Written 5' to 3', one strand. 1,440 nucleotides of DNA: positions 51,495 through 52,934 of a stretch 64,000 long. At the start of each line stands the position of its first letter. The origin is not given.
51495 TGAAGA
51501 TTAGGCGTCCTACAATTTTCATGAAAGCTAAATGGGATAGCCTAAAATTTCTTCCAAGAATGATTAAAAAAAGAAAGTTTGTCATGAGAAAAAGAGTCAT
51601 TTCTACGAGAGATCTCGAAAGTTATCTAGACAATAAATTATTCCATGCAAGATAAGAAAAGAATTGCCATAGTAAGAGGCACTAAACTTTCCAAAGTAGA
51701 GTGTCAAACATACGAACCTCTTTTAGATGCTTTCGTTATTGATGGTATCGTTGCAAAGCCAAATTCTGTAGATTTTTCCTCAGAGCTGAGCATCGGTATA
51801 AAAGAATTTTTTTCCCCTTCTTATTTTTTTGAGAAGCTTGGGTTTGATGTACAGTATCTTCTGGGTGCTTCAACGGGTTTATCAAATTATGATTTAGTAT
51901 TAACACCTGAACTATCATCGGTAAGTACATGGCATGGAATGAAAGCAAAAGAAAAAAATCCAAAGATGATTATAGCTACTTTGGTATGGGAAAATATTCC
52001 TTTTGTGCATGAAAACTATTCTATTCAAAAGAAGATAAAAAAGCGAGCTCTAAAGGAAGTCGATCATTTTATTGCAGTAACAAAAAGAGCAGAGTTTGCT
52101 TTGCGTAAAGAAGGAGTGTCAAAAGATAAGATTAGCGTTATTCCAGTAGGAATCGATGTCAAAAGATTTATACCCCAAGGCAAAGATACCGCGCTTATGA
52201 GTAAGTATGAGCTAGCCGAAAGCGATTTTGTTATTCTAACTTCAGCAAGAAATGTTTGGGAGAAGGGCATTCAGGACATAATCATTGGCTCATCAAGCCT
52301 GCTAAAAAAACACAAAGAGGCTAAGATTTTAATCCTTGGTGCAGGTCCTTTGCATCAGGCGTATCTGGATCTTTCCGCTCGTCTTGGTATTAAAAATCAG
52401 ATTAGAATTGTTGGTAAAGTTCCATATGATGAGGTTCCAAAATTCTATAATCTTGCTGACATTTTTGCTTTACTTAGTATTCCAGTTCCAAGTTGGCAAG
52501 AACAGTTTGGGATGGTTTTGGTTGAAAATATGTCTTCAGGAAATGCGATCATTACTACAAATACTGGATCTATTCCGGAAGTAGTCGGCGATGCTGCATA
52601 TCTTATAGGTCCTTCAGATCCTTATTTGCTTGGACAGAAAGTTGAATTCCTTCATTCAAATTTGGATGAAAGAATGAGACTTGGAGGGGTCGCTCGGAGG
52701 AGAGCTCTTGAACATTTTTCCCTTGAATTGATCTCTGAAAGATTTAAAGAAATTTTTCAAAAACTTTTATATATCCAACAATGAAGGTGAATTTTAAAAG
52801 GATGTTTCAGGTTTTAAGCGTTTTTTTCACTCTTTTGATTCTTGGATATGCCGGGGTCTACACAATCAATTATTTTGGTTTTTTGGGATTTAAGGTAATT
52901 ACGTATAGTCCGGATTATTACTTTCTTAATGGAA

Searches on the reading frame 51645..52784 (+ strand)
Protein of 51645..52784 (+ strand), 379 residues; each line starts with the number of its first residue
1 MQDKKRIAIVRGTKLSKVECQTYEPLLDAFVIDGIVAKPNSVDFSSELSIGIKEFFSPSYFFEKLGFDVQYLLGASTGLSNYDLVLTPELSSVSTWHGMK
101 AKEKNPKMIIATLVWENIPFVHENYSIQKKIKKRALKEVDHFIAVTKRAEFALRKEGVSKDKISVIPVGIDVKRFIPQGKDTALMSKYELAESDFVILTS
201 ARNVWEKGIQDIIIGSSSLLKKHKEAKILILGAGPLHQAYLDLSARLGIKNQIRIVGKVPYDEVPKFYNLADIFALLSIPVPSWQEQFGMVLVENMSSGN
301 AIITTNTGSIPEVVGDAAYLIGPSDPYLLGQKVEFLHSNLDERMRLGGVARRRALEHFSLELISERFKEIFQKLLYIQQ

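Call 18: find_encoding_contigs(protein=window:51645-52784:+, flank=10000, max_places=1)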
Protein window:51645-52784:+ (379 aa): 4 contigs read that carry it; 1 place shown.
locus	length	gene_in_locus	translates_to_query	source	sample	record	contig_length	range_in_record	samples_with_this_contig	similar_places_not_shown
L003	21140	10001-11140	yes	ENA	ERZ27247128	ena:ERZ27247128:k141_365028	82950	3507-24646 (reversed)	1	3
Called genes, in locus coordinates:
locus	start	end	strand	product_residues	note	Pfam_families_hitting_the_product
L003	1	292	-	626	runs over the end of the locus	PF11617:Cu-binding_MopE (weak), PF13385:Laminin_G_3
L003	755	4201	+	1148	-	PF19830:DUF6311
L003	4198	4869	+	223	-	PF00535:Glycos_transf_2, PF13641:Glyco_tranf_2_3 (faint)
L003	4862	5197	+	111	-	PF10066:DUF2304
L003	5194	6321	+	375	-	PF13477:Glyco_trans_4_2 (weak), PF13439:Glyco_transf_4, PF13579:Glyco_trans_4_4, PF20706:GT4-conflict, PF00534:Glycos_transf_1, PF13692:Glyco_trans_1_4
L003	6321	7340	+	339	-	PF13439:Glyco_transf_4, PF20706:GT4-conflict, PF00534:Glycos_transf_1, PF13692:Glyco_trans_1_4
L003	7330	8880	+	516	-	PF20176:DUF6541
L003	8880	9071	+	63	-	-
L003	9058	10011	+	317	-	PF00535:Glycos_transf_2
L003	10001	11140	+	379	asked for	PF13439:Glyco_transf_4 (weak), PF00534:Glycos_transf_1, PF13692:Glyco_trans_1_4, PF13524:Glyco_trans_1_2 (faint)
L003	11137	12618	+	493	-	-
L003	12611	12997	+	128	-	-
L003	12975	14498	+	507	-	-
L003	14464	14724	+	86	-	-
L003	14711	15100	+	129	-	-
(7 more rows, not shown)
